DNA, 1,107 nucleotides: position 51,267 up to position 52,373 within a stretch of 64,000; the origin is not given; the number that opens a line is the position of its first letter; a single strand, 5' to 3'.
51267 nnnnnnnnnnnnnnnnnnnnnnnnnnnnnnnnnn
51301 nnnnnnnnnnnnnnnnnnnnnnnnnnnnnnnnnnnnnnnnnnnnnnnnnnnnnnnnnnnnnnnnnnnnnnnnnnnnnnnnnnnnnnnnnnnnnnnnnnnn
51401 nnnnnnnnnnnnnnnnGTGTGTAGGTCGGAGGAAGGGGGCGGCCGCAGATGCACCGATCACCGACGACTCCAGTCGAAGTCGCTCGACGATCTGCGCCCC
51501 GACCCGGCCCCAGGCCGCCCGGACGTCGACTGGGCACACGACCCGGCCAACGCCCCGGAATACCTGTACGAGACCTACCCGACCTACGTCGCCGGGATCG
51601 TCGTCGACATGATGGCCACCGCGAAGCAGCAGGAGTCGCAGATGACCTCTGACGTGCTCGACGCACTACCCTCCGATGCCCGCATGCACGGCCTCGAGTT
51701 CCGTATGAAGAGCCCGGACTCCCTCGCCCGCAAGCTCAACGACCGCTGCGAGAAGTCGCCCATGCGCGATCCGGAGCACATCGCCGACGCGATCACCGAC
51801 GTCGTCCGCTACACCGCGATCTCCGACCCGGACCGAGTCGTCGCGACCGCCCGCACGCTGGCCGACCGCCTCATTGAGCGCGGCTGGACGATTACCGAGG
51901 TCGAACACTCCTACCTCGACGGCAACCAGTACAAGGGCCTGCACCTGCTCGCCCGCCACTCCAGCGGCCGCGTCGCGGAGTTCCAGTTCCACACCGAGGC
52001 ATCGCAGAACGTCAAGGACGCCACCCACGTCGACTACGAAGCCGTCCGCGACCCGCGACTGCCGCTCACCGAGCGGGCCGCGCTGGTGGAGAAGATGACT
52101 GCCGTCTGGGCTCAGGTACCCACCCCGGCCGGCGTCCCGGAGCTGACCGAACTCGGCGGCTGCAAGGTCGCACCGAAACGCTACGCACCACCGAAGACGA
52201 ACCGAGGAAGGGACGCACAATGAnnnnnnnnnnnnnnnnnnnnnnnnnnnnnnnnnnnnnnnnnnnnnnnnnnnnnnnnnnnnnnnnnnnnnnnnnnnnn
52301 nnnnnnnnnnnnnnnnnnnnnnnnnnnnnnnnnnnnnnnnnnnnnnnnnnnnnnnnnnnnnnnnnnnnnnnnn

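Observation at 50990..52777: Small alarmone hydrolase - toxSAS-like synthetase - unknown: a candidate three-gene toxin-antitoxin module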

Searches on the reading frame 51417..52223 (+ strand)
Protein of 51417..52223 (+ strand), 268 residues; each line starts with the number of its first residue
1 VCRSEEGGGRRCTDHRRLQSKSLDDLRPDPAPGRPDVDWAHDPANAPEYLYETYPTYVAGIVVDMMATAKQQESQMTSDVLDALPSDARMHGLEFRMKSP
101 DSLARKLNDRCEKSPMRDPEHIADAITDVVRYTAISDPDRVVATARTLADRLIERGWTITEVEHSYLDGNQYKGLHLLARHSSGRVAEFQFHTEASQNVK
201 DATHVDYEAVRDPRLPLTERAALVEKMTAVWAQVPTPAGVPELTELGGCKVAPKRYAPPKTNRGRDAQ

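Call 3: search_protein_families(library=pfam, proteins=[window:51417-52223:+], max_evalue=0.1)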
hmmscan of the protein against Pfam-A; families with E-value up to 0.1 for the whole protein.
window:51417-52223:+ (268 aa): 1 family
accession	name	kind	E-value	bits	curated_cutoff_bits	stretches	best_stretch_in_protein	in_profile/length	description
PF04607.23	RelA_SpoT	-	0.00029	21.5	27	1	96-208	2-109/113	Region found in RelA / SpoT proteins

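Call 4: search_protein_families(library=padloc, proteins=[window:51417-52223:+], max_evalue=0.1)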
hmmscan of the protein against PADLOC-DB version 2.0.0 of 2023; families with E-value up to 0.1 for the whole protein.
window:51417-52223:+ (268 aa): 1 family
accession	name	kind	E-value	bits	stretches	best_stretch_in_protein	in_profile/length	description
PDLC03872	LmuC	-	0.0005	17.6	1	67-127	27-86/220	-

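Call 5: search_protein_families(library=ncbifam, proteins=[window:51417-52223:+], max_evalue=0.1)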
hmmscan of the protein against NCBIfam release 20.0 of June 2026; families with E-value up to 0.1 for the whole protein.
window:51417-52223:+ (268 aa): 4 families
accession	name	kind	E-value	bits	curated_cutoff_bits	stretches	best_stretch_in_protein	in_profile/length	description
NF041399.1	XopAD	subfamily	2.5e-19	68.1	2000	1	50-245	1932-2131/2133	XopAD/skwp family type III secretion system effector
NF006607.0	PRK09169.1-1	subfamily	1.7e-13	48.2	4152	1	60-246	2250-2443/2974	hypothetical protein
NF006608.0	PRK09169.1-2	subfamily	1.4e-12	45.6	2775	1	53-244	1890-2085/2319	hypothetical protein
NF006609.0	PRK09169.1-3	equivalog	3.9e-08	30.4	4552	1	65-245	1949-2136/2417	hypothetical protein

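Call 7: search_solved_structures(query=window:51417-52223:+, max_evalue=10, show_alignments=3)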
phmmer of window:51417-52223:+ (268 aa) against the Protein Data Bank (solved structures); distinct sequences matched with E-value up to 10: 4.
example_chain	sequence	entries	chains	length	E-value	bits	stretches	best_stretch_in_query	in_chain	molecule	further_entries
8vx3_A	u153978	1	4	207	1.2e-21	80.7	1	69-244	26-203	SaSAS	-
8u5a_A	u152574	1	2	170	0.15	14.9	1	79-174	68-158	Designed myoglobin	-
9hig_r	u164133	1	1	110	0.17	14.7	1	66-160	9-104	Large ribosomal subunit protein uL22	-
4cqi_A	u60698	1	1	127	0.41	13.4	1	90-163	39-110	TUBULIN-BINDING COFACTOR A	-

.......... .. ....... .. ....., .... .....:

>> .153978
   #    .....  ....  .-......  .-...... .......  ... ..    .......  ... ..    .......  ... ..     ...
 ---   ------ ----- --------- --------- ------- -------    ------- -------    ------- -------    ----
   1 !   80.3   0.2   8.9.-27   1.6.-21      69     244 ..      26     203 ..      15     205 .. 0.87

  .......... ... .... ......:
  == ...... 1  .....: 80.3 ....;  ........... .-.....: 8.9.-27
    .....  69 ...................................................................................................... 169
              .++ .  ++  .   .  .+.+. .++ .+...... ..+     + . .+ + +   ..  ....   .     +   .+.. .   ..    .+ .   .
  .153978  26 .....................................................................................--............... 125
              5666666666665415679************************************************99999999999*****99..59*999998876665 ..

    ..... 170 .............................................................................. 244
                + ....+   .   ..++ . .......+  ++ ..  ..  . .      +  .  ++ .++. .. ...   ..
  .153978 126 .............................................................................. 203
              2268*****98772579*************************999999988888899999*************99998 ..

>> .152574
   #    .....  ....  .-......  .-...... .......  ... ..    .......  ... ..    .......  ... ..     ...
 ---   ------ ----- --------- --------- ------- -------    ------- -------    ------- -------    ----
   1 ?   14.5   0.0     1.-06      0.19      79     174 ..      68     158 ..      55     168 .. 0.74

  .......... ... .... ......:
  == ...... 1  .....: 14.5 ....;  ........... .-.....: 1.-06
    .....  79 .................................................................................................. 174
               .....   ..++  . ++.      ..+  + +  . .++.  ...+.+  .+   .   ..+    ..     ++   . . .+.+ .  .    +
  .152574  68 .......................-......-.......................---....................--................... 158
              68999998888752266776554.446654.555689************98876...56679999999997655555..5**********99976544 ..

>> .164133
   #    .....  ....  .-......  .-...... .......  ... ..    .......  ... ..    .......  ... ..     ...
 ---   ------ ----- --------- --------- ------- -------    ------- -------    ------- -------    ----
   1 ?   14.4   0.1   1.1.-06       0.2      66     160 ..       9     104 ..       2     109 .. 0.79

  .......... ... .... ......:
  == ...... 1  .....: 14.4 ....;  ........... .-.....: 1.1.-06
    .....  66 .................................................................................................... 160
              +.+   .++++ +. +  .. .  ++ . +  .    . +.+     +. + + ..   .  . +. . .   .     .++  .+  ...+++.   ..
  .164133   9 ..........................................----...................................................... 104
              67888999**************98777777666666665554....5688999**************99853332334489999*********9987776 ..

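Call 20: search_protein_families(library=phrogs, proteins=[window:51417-52223:+], max_evalue=0.1)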
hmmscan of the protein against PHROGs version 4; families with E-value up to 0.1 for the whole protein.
window:51417-52223:+ (268 aa): 2 families
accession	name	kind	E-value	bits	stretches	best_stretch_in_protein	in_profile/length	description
phrog_7625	-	head and packaging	5.6e-22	79.3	1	65-240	322-497/504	head morphogenesis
phrog_2859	-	unknown function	2.7e-15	56.4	1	92-248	546-701/740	-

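Call 22: find_homologous_proteins(query=window:51417-52223:+)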
Query window:51417-52223:+ (268 aa): 31 proteins with E <= 0.001 among 1844 candidates.
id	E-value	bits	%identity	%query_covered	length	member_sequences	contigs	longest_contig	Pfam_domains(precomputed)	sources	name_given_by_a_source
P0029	5.5e-178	608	100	100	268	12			-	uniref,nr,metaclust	uniref:Nucleotidyltransferase domain, Rel/Spo-like family n=1 Tax=Rhodococcus hoagii TaxID=43767 Rep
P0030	1.6e-128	446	84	87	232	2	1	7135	-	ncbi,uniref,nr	ncbi:hypothetical protein [Rhodococcus sp. LB1]|uniref:hypothetical protein n=1 Tax=Rhodococcus sp. 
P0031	1.4e-125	436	72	100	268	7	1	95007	-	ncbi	ncbi:hypothetical protein [Prescottella equi]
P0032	3.3e-119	415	70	100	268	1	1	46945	-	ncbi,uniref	ncbi:hypothetical protein GCM10023094_55260 [Rhodococcus olei]|uniref:Uncharacterized protein n=1 Ta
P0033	5.9e-117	408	69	100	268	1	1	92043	-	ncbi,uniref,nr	ncbi:hypothetical protein [Rhodococcus artemisiae]|uniref:RelA/SpoT family protein n=1 Tax=Rhodococc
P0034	1.5e-116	407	68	100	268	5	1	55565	-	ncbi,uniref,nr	ncbi:hypothetical protein LRS71_24490 [Rhodococcus pyridinivorans]|uniref:hypothetical protein n=1 T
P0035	2.7e-114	399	68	99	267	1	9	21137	-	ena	-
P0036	1.5e-113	397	67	99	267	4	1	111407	-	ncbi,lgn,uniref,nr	ncbi:hypothetical protein M1C57_23695 (plasmid) [Rhodococcus pyridinivorans]|uniref:hypothetical pro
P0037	2.2e-113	396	67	100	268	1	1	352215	-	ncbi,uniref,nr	ncbi:RelA/SpoT family protein [Rhodococcus sp. SMB37]|uniref:hypothetical protein n=1 Tax=Rhodococcu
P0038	2.9e-113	396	67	100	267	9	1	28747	-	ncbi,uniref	ncbi:hypothetical protein ACFWDA_25150 [Rhodococcus zopfii]|uniref:hypothetical protein n=1 Tax=Rhod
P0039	4.1e-113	395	67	99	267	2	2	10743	-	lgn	-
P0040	1.5e-112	394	67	99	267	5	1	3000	-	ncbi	-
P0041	3.3e-112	392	67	99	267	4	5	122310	-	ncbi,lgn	-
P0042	2.0e-111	390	67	99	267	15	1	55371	-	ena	-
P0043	6.1e-111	388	66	100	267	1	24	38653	-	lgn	-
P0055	1.9e-59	219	45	98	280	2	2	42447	-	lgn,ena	-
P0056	1.2e-51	194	41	93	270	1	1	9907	-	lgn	-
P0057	2.0e-45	173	40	89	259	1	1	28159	-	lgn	-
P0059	6.1e-20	90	40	53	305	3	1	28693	-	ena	-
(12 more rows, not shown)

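Call 23: find_related_loci(query=window:51417-52223:+, collection=genome_contigs, flank=6000)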
Query window:51417-52223:+ (268 aa) in genome_contigs; peptide patterns used: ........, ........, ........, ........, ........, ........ (x = any residue, [..] = any of these).
112 stretches matched a pattern; 3 encode a relative of the query (tblastn E <= 1e-3); 3 distinct loci.
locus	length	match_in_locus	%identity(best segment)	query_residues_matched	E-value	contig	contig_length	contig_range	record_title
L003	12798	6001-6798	67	3-268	1e-119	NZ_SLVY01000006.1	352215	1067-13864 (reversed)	Rhodococcus sp. SMB37 Ga0310559_106, whole genome shotgun sequence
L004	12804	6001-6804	67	1-268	1e-113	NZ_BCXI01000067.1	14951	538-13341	Rhodococcus zopfii NBRC 100606 = JCM 9919 strain NBRC 100606, whole genome shotgun sequence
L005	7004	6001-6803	64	1-268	1e-97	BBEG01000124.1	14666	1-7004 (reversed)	Rhodococcus sp. JCM 9791 DNA, contig: JCM9791.contig00124, whole genome shotgun sequence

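Call 29: find_encoding_contigs(protein=P0055, flank=5000, max_places=3)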
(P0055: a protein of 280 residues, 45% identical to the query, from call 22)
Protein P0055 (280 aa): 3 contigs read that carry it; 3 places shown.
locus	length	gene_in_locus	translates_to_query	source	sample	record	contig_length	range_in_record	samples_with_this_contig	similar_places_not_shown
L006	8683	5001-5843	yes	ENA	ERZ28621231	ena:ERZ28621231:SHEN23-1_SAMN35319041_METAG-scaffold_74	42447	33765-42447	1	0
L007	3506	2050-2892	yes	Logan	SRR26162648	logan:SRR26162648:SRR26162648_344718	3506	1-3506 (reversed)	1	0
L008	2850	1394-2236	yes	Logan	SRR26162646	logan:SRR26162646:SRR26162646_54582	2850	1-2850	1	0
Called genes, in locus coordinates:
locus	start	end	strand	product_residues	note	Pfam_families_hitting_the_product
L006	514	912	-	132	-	-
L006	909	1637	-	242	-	PF01656:CbiA, PF09140:MipZ (faint), PF10609:ParA (weak), PF13614:AAA_31 (weak)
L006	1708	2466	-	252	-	-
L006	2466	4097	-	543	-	-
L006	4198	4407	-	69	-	-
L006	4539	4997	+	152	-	PF13328:HD_4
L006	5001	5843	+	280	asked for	-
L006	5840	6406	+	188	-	-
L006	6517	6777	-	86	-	-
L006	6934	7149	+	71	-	-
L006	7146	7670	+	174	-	PF08281:Sigma70_r4_2 (faint), PF12728:HTH_17 (faint)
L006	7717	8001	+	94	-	-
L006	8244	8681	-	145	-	?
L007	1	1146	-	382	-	?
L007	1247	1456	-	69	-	-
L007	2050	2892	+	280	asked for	-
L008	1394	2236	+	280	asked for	-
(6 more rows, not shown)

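Call 30: find_encoding_contigs(protein=P0057, flank=5000, max_places=3)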
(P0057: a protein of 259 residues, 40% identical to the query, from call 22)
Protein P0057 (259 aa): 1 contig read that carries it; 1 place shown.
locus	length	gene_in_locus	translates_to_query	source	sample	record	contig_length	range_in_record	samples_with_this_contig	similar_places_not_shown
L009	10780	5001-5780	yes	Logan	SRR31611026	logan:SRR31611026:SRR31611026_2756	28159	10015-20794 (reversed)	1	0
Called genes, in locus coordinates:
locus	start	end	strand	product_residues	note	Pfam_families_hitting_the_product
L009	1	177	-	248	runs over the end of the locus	PF03457:HA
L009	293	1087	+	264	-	-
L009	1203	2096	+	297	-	PF12083:DUF3560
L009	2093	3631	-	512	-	PF14082:SduA_C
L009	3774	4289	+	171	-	-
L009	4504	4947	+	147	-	PF13328:HD_4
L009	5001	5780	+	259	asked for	-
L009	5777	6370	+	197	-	-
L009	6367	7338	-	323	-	-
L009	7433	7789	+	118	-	-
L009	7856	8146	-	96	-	-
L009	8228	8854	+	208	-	-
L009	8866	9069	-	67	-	-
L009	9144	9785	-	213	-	-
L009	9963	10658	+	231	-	-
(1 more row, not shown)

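Call 31: find_encoding_contigs(protein=P0056, flank=5000, max_places=3)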
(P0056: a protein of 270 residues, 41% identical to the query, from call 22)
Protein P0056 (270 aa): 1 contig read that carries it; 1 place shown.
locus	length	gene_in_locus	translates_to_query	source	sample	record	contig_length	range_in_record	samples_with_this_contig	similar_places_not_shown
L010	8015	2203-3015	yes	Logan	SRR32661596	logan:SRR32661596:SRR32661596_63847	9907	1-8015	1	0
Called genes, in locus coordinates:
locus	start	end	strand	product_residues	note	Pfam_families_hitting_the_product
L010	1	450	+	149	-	?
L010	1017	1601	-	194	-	PF13470:PIN_3, PF26343:VapC50_C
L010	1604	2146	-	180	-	PF12728:HTH_17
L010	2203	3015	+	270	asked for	-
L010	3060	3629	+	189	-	-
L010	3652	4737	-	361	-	PF00476:DNA_pol_A (weak)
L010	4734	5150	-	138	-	-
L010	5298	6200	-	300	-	PF02481:DNA_processg_A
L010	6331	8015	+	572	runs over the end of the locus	-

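Call 32: find_encoding_contigs(protein=P0059, flank=5000, max_places=3)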
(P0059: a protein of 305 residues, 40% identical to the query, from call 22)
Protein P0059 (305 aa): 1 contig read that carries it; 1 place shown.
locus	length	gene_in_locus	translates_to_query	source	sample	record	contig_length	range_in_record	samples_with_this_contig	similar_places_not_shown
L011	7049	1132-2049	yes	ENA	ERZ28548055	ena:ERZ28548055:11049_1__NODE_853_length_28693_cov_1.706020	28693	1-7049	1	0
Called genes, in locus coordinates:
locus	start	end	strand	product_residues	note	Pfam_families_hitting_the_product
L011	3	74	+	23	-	?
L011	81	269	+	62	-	-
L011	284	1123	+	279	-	-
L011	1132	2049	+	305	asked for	-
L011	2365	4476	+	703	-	PF23855:DUF7218 (weak), PF19197:DUF5872, PF19846:DUF6321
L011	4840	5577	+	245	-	-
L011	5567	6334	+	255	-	-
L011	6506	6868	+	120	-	-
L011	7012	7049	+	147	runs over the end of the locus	-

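Call 49: find_related_loci(query=A1, collection=metagenome_contigs, flank=4000)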
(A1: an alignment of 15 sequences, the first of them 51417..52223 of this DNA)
Query A1 (268 aa) in metagenome_contigs; peptide patterns used: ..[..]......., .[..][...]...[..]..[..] (x = any residue, [..] = any of these).
69 stretches matched a pattern; 22 encode a relative of the query (tblastn E <= 1e-3); 22 distinct loci.
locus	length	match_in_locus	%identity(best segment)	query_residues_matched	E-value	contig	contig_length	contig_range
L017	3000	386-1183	67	1-266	6e-123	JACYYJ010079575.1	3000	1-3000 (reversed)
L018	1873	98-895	66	1-266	2e-125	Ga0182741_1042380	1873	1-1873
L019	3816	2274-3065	65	1-266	9e-115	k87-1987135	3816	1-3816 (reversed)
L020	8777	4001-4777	51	1-256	2e-72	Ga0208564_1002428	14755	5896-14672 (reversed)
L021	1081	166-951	47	1-259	3e-73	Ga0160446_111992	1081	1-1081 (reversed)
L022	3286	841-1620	43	1-259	7e-65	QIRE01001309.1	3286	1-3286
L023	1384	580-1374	45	1-259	3e-64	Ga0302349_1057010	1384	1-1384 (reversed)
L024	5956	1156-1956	44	1-264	3e-59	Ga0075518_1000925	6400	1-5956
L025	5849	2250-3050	44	1-264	3e-59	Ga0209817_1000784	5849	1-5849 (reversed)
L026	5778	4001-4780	43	1-259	4e-58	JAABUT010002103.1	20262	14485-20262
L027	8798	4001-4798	44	1-259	1e-57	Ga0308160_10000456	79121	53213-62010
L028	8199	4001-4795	43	1-259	9e-58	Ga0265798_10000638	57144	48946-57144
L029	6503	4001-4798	45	1-259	3e-57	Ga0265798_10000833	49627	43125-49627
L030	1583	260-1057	42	1-259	1e-58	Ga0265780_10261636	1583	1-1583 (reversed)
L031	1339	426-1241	41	1-251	7e-54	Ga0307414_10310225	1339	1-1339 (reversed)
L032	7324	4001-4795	42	1-259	2e-51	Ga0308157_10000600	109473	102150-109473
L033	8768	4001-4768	33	1-256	8e-40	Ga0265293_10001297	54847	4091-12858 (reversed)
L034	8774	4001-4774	44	1-257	6e-60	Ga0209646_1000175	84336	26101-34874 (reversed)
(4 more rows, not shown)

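Call 50: find_related_loci(query=A1, collection=viral_contigs, flank=4000)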
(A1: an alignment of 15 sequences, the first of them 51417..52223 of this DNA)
Query A1 (268 aa) in viral_contigs; peptide patterns used: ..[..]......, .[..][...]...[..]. (x = any residue, [..] = any of these).
61 stretches matched a pattern, but none encodes a relative of the query by tblastn (E <= 1e-3).

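Call 64: search_dna_similar(query=window:51417-52223:+, collection=plasmids, mode=protein, max_rows=50, max_evalue=0.001)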
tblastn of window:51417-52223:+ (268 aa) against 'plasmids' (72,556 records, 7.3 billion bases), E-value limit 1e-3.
Records with a match: 152; places in all: 256; records where one place covers at least 80% of the query: 19.
Best place of each record, by identity: 95-99% 3; 60-80% 8; <60% 141.
By first word of the organism name: Ralstonia 120; Rhodococcus 8; Curtobacterium 7; Enterococcus 7; Prescottella 3; Clavibacter 2; Streptomyces 2; Pasteurella 1; Paenibacillus 1; Mesorhizobium 1.
By predicted mobility (MOB-suite, as given by PLSDB): mobilizable 109; non-mobilizable 43.
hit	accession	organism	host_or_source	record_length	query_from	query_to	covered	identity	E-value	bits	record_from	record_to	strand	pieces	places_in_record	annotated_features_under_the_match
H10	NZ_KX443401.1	Prescottella equi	Bos taurus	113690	1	268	100%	98.1%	4e-175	542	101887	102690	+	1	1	hypothetical protein (x2) | HD domain-containing protein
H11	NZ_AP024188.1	Prescottella equi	Homo sapiens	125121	1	268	100%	95.5%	5e-171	530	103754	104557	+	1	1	hypothetical protein (x2) | HD domain-containing protein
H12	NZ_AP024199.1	Prescottella equi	Homo sapiens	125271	1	268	100%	95.5%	5e-171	530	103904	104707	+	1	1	hypothetical protein (x2) | HD domain-containing protein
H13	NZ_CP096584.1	Rhodococcus pyridinivorans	cell culture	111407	1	266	99%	66.9%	5e-111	358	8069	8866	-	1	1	hypothetical protein | HD domain-containing protein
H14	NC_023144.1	Rhodococcus pyridinivorans SB3094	-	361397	1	266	99%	66.2%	2e-112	362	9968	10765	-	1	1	hypothetical protein | HD domain-containing protein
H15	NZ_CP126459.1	Rhodococcus sp. AH-ZY2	single cell,soil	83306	1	266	99%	65.8%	3e-113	364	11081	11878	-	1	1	hypothetical protein | HD domain-containing protein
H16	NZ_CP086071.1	Rhodococcus pyridinivorans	whole organism,soil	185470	1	266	99%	65.4%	2e-111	359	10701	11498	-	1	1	hypothetical protein | HD domain-containing protein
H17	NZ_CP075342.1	Rhodococcus ruber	-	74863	1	266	99%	65.4%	4e-109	352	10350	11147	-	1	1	hypothetical protein | HD domain-containing protein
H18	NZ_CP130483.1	Rhodococcus aetherivorans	Bacteria, whole organism,Rough variant ...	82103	1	266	99%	63.9%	1e-105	343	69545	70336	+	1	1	hypothetical protein | HD domain-containing protein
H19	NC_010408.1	Clavibacter sepedonicus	-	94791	1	259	97%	45.3%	7e-56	200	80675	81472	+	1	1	hypothetical protein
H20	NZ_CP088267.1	Clavibacter sepedonicus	Potato,tissue sample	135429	1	259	97%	45.3%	7e-56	200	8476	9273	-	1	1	hypothetical protein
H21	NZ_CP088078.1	Curtobacterium sp. C1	-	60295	1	259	97%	44.5%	2e-56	201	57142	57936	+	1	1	hypothetical protein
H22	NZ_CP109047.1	Streptomyces sp. NBC_00637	-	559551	1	251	94%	45.5%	2e-56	201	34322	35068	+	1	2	hypothetical protein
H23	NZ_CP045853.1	Curtobacterium flaccumfaciens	Phaseolus vulgaris,cell culture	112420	1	259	97%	41.9%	1e-46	173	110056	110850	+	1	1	hypothetical protein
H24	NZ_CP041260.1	Curtobacterium flaccumfaciens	Phaseolus vulgaris,whole genome assembly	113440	1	259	97%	41.9%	1e-46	173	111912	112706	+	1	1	hypothetical protein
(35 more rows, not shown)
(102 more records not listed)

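Call 66: get_annotated_region(hit=H19, flank=5000)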
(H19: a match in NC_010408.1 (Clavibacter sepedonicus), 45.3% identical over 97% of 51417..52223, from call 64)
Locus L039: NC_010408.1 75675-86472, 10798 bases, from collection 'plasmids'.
description: Clavibacter sepedonicus plasmid pCSL1, complete sequence
organism: Clavibacter sepedonicus (NCBI taxid 31964)
taxonomy: Bacteria; Actinomycetota; Actinomycetes; Micrococcales; Microbacteriaceae; Clavibacter; Clavibacter sepedonicus
host: -; source: -; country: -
typing (MOB-suite, as given by PLSDB): non-mobilizable
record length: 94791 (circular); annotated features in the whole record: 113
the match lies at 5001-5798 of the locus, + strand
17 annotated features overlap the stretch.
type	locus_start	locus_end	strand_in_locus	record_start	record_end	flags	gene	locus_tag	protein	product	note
CDS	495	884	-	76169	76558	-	-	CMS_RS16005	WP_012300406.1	hypothetical protein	-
CDS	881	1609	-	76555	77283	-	-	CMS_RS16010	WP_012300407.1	ParA family protein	-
CDS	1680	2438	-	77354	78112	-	-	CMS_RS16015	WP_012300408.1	hypothetical protein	-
CDS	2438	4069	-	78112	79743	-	-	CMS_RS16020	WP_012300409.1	hypothetical protein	-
CDS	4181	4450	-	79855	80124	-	-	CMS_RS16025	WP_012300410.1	hypothetical protein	-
CDS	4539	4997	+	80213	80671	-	-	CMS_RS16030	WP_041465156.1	HD domain-containing protein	-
CDS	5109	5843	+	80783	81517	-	-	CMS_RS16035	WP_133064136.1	hypothetical protein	-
CDS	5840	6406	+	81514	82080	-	-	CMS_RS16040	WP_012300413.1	hypothetical protein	-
CDS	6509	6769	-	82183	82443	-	-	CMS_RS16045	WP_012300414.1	hypothetical protein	-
CDS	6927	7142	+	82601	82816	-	-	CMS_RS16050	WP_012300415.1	hypothetical protein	-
CDS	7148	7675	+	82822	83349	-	-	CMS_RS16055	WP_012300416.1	hypothetical protein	-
CDS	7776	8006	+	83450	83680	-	-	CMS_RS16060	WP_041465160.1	hypothetical protein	-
CDS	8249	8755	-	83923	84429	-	-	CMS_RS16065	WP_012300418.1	hypothetical protein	-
CDS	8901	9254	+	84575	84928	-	-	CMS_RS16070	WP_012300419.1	hypothetical protein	-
CDS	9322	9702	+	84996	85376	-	-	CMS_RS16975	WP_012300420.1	DUF3846 domain-containing protein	-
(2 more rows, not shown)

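Call 67: get_annotated_region(hit=H22, flank=5000)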
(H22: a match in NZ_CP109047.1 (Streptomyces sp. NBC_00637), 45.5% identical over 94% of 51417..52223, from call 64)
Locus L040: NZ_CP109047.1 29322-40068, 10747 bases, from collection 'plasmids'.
description: Streptomyces sp. NBC_00637 strain NBC 00637 plasmid unnamed1, complete sequence
organism: Streptomyces sp. NBC_00637 (NCBI taxid 2903667)
taxonomy: Bacteria; Actinomycetota; Actinomycetes; Kitasatosporales; Streptomycetaceae; Streptomyces; Streptomyces sp. NBC 00637
host: -; source: -; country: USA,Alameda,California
typing (MOB-suite, as given by PLSDB): non-mobilizable
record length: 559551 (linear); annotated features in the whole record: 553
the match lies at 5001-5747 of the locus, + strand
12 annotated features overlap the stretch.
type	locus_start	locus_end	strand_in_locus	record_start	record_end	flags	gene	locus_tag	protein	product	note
CDS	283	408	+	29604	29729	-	-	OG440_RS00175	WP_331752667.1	hypothetical protein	-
CDS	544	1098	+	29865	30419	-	-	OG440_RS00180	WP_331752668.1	hypothetical protein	-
CDS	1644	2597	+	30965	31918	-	-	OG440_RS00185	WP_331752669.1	endonuclease domain-containing protein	-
CDS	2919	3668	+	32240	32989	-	-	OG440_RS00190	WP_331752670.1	TniQ family protein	-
CDS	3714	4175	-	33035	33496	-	-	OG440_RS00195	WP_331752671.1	SAM-dependent methyltransferase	-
CDS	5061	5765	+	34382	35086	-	-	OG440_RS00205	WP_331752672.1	hypothetical protein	-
CDS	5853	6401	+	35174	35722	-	-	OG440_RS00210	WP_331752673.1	hypothetical protein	-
CDS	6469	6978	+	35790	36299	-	-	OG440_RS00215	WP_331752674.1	HD domain-containing protein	-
CDS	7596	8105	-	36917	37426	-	-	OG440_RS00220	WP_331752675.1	hypothetical protein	-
CDS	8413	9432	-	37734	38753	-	-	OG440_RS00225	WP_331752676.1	transcriptional regulator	-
CDS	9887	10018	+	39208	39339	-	-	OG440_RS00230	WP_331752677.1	hypothetical protein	-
CDS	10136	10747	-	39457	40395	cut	-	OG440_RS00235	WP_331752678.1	hypothetical protein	-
